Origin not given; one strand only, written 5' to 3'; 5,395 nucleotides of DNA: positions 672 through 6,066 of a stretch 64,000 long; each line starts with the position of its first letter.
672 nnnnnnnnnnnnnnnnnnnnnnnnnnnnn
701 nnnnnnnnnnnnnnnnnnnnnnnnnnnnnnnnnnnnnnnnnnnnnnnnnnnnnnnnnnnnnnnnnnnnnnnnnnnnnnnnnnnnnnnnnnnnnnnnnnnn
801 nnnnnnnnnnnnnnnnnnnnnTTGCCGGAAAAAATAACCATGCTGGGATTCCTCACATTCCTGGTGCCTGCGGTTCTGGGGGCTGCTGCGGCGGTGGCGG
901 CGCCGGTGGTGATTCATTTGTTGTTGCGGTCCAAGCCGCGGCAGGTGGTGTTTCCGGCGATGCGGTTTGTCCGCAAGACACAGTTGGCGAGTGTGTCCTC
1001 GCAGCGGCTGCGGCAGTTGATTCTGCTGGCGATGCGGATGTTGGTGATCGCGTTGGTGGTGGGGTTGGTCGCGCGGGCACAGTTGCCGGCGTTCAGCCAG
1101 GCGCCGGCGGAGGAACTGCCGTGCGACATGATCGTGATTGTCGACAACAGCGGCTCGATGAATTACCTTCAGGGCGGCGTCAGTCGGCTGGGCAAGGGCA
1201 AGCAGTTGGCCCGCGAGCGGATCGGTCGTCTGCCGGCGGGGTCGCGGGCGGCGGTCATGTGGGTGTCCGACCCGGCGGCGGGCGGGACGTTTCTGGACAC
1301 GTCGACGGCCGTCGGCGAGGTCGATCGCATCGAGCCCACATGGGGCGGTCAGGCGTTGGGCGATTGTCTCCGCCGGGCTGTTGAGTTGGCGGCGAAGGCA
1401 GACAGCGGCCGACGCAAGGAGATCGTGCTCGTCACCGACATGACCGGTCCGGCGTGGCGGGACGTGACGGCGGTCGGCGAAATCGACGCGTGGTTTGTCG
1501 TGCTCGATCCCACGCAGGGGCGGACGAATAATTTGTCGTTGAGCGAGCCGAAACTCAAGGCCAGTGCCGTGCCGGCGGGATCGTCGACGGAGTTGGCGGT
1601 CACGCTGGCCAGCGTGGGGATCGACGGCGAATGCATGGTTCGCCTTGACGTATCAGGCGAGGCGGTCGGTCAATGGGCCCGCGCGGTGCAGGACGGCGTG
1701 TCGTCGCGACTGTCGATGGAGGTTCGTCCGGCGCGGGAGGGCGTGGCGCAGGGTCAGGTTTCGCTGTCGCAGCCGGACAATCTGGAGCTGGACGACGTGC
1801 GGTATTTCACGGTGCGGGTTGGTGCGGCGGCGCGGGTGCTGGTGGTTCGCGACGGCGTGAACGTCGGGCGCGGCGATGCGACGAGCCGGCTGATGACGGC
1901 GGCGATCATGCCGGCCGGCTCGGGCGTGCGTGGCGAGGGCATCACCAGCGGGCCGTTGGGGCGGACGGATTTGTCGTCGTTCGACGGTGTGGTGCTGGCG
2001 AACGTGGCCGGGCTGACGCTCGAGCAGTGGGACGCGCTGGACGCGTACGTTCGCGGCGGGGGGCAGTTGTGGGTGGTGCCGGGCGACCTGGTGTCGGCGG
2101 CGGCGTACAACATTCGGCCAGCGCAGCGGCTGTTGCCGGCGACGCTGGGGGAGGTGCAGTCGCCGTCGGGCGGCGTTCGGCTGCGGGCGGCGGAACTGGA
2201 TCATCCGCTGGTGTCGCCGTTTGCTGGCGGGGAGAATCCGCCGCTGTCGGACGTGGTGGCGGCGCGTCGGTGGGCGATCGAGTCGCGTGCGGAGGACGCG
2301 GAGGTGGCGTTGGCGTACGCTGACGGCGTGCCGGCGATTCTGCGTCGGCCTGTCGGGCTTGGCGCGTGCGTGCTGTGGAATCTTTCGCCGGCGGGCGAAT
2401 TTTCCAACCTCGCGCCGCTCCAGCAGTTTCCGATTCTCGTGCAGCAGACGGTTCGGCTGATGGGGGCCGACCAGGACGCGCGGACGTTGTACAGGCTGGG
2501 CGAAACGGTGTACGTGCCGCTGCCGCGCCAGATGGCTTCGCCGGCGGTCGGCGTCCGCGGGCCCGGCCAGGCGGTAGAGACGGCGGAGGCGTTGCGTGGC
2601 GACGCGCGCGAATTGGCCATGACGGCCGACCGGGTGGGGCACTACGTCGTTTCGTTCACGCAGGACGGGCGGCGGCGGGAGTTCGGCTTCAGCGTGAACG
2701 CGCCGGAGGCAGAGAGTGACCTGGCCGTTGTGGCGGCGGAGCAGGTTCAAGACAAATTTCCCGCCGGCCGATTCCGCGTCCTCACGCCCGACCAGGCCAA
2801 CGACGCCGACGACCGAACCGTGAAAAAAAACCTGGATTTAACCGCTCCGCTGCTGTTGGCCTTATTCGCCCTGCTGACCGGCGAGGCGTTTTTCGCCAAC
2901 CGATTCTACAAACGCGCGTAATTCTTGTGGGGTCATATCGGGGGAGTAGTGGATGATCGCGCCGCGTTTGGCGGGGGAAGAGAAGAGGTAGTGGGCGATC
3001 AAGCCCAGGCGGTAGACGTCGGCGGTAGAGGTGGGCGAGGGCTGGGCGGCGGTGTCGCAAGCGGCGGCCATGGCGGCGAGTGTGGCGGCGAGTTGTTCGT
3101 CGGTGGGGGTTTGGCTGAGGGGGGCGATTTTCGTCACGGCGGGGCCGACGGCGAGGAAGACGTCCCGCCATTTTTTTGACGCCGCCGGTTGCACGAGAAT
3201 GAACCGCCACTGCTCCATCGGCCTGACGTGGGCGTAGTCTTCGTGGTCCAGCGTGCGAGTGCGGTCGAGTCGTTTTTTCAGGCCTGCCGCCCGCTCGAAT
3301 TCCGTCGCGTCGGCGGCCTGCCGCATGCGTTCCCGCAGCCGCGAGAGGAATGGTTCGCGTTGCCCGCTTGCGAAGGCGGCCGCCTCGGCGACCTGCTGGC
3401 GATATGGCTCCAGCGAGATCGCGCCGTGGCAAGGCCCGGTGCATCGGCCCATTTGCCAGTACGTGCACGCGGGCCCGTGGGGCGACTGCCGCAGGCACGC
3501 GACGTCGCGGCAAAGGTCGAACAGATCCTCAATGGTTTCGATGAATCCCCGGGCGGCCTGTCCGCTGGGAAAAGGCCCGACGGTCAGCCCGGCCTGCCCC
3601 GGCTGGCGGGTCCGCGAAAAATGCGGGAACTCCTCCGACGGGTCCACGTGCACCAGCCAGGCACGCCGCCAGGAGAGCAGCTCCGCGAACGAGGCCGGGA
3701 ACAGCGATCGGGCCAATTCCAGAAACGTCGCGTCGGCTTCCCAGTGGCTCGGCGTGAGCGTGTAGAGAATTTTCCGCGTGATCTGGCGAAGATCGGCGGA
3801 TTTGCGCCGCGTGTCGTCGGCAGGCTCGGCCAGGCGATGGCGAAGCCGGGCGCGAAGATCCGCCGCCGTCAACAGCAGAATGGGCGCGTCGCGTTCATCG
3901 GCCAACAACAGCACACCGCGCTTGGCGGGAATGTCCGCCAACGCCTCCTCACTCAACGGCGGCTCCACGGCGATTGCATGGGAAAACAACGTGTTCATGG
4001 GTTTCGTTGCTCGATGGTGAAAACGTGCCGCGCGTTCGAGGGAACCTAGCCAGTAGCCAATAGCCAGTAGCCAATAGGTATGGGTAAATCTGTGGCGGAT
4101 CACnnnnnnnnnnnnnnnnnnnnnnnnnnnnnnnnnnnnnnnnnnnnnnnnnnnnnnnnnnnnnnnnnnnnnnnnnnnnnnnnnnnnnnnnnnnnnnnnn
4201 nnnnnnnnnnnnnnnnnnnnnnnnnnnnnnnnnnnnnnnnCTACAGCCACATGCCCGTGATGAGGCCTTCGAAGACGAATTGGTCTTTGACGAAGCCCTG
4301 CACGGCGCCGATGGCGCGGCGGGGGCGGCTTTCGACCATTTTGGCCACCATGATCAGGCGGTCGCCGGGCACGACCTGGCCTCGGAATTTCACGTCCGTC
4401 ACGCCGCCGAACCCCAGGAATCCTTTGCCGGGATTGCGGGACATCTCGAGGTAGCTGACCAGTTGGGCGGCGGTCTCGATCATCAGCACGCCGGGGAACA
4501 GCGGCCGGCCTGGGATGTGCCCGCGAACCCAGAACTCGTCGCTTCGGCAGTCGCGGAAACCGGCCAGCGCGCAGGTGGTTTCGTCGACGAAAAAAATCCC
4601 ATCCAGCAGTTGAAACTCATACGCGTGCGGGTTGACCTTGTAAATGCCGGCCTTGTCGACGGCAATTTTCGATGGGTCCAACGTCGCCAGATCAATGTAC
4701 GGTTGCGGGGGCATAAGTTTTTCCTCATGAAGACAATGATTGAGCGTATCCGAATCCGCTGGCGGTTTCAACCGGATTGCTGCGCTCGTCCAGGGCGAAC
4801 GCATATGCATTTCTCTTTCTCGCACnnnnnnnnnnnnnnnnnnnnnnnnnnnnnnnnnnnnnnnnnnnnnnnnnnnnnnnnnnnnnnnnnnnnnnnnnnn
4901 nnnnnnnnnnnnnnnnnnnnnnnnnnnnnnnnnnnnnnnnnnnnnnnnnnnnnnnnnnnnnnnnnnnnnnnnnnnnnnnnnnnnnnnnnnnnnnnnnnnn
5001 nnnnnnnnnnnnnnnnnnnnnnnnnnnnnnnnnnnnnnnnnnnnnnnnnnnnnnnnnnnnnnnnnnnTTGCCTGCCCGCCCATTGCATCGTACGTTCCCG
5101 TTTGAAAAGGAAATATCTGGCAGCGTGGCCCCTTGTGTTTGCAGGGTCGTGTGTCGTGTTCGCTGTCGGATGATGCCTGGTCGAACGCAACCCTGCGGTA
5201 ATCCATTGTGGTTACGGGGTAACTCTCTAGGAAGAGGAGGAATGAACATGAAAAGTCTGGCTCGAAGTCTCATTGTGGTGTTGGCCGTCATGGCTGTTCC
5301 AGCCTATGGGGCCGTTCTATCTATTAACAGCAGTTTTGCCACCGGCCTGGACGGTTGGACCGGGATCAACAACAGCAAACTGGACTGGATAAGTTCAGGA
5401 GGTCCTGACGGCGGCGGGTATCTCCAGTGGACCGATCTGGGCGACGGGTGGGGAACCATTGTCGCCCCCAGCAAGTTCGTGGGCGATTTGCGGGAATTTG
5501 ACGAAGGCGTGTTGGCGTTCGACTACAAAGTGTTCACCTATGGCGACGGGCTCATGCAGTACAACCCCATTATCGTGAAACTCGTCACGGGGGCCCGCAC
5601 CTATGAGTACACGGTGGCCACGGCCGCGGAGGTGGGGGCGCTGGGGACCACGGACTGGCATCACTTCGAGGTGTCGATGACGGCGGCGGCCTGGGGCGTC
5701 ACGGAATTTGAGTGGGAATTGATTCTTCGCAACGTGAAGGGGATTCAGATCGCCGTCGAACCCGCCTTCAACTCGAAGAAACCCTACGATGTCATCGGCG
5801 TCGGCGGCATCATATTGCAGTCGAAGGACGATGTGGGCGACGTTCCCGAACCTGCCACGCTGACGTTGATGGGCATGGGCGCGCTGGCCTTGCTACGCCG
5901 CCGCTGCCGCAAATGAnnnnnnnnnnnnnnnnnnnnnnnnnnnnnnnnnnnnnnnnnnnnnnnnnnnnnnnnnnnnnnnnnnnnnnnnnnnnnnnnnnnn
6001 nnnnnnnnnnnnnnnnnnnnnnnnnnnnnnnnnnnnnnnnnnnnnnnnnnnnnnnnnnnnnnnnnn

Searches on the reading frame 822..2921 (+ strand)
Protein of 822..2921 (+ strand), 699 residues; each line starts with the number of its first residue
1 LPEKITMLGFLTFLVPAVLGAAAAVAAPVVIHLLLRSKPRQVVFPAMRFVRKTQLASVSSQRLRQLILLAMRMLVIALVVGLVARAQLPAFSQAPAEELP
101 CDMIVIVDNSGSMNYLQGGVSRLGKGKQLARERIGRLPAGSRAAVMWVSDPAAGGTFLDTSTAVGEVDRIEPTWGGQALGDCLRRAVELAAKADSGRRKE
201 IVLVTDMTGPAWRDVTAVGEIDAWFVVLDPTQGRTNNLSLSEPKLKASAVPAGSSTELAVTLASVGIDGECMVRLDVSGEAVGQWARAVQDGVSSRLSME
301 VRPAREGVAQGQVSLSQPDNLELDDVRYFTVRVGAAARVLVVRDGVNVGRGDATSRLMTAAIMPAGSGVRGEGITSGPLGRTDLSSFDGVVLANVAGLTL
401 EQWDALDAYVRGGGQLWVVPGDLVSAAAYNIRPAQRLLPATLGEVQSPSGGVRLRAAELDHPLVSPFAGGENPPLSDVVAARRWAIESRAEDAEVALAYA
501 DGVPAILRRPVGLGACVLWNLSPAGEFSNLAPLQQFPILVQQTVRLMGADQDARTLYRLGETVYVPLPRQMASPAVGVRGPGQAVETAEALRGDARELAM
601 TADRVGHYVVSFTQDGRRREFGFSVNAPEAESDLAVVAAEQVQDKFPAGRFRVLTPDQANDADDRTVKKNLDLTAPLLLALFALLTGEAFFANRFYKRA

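Call 10: search_protein_families(library=pfam, proteins=[window:822-2921:+], max_evalue=0.01)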
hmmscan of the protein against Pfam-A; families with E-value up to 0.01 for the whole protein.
window:822-2921:+ (699 aa): 2 families
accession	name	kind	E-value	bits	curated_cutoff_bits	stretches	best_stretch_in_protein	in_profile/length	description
PF07584.16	BatA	-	1.7e-14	54.4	25.9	1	11-85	2-76/77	Aerotolerance regulator N-terminal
PF13519.12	VWA_2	-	1.2e-09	39.2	27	1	103-207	1-106/107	von Willebrand factor type A domain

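Call 95: find_encoding_contigs(protein=window:822-2921:+, flank=10000, max_places=1)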
Protein window:822-2921:+ (699 aa): no gene with exactly this product is on record in the collection.
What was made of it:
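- Tried and rejected: A look-up of the window's first gene failed (call 95).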

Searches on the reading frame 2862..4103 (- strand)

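Call 10: search_protein_families(library=pfam, proteins=[window:2862-4103:-], max_evalue=0.01)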
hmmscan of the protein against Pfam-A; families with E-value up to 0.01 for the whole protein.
window:2862-4103:- (413 aa): 1 family
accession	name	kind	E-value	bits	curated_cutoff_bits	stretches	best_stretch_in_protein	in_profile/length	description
PF02151.25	UVR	-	0.0002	21.4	21.5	1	253-279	4-30/36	UvrB/uvrC motif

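Call 14: search_protein_families(library=phrogs, proteins=[window:2862-4103:-], max_evalue=0.001)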
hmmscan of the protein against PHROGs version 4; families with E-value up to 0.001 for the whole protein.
window:2862-4103:- (413 aa): 1 family
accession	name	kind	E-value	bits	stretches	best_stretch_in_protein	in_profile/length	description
phrog_22664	-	unknown function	1.5e-16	61.1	1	55-287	11-241/610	-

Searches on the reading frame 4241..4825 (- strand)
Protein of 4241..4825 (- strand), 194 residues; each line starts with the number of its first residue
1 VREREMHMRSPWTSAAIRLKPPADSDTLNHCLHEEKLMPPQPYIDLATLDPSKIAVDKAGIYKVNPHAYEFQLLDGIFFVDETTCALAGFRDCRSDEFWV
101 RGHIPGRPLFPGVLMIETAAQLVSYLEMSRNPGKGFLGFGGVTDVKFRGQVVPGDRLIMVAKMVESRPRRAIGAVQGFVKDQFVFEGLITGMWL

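Call 10: search_protein_families(library=pfam, proteins=[window:4241-4825:-], max_evalue=0.01)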
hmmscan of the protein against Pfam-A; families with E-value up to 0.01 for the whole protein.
window:4241-4825:- (194 aa): 2 families
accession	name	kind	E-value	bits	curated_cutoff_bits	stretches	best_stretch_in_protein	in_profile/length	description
PF07977.19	FabA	-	1.9e-19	70.1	23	1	66-186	2-136/138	FabA-like domain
PF22818.2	ApeI-like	-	0.0004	21.1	28.5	1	96-165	25-88/119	ApeI dehydratase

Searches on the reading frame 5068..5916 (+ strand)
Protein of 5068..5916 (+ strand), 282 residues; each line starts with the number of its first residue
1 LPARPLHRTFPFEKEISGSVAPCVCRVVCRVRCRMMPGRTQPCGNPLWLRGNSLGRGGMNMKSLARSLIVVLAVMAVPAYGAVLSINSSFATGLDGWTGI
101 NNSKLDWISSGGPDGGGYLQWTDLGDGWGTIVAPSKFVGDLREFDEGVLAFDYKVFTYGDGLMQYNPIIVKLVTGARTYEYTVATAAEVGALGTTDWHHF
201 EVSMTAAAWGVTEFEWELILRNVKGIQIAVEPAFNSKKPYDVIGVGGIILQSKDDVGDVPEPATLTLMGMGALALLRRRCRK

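Call 10: search_protein_families(library=pfam, proteins=[window:5068-5916:+], max_evalue=0.01)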
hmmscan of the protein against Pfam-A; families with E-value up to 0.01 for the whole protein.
window:5068-5916:+ (282 aa): 1 family
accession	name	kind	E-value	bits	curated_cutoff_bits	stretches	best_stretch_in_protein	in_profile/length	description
PF07589.16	PEP-CTERM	-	2.9e-07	30.7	20.7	1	258-279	1-23/24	PEP-CTERM motif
